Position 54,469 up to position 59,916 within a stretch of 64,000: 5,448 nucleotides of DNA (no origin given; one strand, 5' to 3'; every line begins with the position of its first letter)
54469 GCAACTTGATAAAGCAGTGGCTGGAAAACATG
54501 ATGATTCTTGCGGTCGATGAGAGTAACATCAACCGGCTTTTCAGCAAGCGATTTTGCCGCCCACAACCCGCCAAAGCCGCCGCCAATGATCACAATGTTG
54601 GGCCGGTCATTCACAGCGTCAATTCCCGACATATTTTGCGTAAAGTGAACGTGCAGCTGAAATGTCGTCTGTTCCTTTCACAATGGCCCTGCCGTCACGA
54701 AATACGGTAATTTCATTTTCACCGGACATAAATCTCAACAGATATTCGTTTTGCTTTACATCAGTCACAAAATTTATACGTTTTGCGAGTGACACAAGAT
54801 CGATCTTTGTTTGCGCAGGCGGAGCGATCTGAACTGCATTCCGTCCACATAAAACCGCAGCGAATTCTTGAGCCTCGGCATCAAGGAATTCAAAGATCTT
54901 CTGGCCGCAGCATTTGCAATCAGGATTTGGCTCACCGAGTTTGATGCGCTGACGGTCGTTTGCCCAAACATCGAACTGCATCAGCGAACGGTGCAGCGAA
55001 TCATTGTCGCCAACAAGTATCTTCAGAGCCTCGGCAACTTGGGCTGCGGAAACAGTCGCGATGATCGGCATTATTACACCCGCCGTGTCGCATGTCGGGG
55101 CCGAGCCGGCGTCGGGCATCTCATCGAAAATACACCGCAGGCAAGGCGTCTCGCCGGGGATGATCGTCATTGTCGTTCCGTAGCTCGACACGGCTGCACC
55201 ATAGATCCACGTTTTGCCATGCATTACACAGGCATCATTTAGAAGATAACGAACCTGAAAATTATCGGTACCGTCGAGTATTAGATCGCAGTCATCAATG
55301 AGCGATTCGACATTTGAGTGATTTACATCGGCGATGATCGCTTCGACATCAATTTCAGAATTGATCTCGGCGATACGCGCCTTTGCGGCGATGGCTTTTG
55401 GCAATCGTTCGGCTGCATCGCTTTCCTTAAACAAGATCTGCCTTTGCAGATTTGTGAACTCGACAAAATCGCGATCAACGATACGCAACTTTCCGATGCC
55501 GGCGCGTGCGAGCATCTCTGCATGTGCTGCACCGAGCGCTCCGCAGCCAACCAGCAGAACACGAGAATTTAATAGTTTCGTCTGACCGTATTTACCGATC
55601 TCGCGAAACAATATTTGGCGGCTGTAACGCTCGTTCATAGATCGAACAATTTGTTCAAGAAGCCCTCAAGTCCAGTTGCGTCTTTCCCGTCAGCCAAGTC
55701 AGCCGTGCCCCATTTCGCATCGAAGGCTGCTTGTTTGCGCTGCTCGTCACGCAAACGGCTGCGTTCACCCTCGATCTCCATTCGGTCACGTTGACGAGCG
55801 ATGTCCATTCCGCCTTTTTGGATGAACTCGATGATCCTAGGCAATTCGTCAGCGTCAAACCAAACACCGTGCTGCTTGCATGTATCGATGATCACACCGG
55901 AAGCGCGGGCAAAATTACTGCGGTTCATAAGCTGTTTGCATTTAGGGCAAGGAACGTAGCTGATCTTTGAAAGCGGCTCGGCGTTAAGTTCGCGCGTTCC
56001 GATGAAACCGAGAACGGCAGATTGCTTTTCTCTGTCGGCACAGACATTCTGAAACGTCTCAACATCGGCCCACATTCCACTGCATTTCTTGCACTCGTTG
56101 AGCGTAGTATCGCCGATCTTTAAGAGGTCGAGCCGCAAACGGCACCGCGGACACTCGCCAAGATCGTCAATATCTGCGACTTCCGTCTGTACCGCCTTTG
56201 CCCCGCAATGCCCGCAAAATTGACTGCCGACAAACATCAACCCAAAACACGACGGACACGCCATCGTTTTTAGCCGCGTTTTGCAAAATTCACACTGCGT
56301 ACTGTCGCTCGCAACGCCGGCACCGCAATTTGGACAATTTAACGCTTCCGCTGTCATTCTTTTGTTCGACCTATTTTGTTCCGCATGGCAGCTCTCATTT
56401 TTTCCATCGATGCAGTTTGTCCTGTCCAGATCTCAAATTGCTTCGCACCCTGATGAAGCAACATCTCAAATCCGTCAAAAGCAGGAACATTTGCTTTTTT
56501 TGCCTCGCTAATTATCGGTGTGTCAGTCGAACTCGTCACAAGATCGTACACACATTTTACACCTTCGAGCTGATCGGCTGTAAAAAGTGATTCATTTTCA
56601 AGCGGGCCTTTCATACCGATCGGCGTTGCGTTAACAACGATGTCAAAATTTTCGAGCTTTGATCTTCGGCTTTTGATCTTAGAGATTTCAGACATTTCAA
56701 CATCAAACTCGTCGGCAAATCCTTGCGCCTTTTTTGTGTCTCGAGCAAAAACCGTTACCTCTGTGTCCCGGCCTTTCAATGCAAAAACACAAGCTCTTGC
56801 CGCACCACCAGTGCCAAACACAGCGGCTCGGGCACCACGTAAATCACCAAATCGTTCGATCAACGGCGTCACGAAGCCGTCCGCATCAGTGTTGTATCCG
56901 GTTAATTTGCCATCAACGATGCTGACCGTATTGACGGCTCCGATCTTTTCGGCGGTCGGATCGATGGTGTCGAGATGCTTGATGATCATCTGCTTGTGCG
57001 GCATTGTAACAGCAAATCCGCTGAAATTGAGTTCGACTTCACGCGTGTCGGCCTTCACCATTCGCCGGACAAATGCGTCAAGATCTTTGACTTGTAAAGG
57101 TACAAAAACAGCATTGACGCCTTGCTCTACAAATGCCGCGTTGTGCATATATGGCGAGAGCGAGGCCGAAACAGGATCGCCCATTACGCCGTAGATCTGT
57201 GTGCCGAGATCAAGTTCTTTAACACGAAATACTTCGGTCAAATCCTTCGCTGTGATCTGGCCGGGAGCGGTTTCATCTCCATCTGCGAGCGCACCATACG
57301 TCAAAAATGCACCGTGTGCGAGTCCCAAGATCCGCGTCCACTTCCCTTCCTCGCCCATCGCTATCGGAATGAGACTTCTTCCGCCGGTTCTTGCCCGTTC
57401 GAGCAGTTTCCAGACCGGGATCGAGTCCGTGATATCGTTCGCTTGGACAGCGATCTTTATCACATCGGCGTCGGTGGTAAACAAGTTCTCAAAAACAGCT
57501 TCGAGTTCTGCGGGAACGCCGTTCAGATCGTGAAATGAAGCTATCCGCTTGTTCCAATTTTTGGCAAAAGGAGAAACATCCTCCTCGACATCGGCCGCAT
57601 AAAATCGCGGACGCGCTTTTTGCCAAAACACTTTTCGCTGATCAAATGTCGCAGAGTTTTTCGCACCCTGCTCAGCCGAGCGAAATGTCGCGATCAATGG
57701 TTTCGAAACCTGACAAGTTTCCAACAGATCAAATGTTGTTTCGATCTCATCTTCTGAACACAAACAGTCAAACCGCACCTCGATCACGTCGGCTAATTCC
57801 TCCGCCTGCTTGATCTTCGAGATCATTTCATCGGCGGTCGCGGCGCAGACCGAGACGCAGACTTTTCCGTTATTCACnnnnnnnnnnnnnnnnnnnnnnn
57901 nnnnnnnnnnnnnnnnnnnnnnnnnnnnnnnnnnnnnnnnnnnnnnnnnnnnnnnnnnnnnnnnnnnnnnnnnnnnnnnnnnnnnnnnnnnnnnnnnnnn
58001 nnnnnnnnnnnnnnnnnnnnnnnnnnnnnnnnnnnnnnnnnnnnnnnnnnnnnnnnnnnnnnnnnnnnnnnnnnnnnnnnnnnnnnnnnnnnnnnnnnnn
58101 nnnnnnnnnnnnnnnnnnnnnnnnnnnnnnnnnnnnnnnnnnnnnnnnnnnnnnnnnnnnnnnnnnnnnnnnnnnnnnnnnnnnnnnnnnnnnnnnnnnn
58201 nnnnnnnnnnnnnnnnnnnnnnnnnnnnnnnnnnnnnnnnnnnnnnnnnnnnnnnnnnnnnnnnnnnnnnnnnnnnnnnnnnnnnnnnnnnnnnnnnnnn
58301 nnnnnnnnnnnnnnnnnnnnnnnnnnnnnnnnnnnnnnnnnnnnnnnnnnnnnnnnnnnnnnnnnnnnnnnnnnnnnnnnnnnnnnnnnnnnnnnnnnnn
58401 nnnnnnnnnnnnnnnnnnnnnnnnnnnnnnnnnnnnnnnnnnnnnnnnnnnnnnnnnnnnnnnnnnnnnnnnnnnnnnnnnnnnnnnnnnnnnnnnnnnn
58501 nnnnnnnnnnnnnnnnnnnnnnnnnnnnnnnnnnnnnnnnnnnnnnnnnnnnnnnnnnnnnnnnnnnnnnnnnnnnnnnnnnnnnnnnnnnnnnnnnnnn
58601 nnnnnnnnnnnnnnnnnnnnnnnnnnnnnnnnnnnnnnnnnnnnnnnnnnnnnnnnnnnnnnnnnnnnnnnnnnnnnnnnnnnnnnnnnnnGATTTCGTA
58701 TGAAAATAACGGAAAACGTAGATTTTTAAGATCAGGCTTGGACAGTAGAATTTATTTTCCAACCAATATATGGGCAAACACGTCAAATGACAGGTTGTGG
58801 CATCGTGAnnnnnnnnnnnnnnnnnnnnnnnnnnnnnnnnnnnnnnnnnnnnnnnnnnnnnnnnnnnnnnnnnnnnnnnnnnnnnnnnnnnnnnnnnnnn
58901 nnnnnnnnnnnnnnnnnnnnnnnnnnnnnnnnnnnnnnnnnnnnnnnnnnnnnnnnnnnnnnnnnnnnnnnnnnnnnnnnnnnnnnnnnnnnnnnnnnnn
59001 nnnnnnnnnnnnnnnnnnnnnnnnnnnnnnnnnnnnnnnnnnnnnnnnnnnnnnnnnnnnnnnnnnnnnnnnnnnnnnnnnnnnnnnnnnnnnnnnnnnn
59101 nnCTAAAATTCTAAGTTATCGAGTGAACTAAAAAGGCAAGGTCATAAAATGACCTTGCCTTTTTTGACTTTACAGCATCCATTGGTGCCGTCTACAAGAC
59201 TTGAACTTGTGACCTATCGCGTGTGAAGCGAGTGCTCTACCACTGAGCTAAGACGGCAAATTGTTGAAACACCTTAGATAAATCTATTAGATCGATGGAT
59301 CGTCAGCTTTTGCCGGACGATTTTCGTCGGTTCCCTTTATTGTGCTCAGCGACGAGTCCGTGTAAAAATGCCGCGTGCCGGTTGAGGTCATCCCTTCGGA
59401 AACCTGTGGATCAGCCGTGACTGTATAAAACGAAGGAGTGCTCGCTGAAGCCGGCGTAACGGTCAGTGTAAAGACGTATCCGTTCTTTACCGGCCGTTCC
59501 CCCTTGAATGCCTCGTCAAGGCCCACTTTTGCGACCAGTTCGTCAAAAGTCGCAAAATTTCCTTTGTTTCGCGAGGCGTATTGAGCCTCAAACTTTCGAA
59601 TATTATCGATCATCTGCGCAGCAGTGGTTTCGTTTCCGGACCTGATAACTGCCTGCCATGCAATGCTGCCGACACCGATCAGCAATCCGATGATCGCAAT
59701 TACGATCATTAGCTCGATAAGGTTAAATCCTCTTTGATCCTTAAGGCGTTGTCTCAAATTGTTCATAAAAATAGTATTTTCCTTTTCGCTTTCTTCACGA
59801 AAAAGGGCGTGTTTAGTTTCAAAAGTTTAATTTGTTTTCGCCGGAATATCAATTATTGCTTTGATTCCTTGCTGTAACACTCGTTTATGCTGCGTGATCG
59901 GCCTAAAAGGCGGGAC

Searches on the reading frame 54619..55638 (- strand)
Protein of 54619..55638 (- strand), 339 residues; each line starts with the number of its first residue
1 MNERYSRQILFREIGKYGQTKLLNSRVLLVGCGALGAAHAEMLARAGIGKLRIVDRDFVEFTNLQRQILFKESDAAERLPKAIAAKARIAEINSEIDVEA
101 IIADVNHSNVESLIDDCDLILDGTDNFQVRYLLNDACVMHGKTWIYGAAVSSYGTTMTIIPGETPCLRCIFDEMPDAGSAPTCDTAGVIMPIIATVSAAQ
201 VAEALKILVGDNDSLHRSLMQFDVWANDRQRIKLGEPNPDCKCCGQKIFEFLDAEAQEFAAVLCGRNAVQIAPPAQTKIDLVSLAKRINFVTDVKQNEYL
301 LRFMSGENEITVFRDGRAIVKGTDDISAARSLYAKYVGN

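Call 48: search_protein_families(library=pfam, proteins=[window:54619-55638:-])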
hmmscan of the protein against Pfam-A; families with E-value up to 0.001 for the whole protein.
window:54619-55638:- (339 aa): 1 family
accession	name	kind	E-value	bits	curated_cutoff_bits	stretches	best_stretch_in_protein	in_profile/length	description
PF00899.27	ThiF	-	4.9e-81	271.8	28.1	1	5-243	1-238/238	ThiF family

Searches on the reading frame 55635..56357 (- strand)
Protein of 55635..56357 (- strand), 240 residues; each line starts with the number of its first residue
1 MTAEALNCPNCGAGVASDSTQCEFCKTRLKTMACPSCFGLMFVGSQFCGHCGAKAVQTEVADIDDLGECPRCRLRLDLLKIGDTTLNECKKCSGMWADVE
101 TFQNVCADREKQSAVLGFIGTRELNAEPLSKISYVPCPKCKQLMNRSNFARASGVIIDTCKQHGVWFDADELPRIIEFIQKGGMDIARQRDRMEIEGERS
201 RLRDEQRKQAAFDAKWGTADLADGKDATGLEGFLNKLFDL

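Call 48: search_protein_families(library=pfam, proteins=[window:55635-56357:-])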
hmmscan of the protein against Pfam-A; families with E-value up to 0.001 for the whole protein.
window:55635-56357:- (240 aa): 2 families
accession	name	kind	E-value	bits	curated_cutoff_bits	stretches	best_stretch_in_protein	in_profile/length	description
PF13453.11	Zn_ribbon_TFIIB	-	2.8e-11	43.1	22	2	137-177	2-40/41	Transcription factor zinc-finger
PF12773.13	DZR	-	2.6e-08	34.4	27.3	1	8-52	1-45/45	Double zinc ribbon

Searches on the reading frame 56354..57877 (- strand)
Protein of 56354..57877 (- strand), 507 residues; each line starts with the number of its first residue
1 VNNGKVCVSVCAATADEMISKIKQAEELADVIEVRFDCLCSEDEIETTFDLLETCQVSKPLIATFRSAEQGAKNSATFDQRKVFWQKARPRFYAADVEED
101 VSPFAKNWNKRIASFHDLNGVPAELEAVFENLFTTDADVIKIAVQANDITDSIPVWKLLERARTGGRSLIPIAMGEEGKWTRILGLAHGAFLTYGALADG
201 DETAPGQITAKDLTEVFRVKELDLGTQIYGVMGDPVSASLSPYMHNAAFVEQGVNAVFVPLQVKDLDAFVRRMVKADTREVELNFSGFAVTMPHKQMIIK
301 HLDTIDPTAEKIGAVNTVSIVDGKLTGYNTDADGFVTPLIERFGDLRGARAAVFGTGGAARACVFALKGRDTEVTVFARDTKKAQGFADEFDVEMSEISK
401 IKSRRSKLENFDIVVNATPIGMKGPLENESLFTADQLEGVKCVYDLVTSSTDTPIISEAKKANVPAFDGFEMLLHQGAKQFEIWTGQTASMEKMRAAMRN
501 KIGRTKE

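Call 48: search_protein_families(library=pfam, proteins=[window:56354-57877:-])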
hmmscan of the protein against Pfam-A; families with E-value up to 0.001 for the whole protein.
window:56354-57877:- (507 aa): 4 families
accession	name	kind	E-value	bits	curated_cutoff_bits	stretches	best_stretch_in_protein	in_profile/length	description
PF01487.21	DHquinase_I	-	2.7e-39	136.1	22.2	1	7-216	1-229/230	Type I 3-dehydroquinase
PF08501.16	Shikimate_dh_N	-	2e-23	82.9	27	1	231-318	1-83/83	Shikimate dehydrogenase substrate binding domain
PF18317.6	SDH_C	-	1.2e-11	44.6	25.8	1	469-499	1-31/31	Shikimate 5'-dehydrogenase C-terminal domain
PF01488.26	Shikimate_DH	-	2.8e-08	34.4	24.3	1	342-418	6-83/138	Shikimate / quinate 5-dehydrogenase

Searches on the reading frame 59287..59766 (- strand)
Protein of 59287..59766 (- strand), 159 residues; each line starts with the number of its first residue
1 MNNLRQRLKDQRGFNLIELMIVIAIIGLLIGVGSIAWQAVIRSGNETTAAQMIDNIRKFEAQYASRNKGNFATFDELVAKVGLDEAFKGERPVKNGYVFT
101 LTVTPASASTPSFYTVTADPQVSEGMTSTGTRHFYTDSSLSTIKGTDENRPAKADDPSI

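Call 48: search_protein_families(library=pfam, proteins=[window:59287-59766:-])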
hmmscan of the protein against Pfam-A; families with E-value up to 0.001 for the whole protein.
window:59287-59766:- (159 aa): 1 family
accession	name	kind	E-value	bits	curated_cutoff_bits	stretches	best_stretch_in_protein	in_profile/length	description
PF07963.17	N_methyl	-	1.9e-06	27.7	21.2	1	9-32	2-25/27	Prokaryotic N-terminal methylation motif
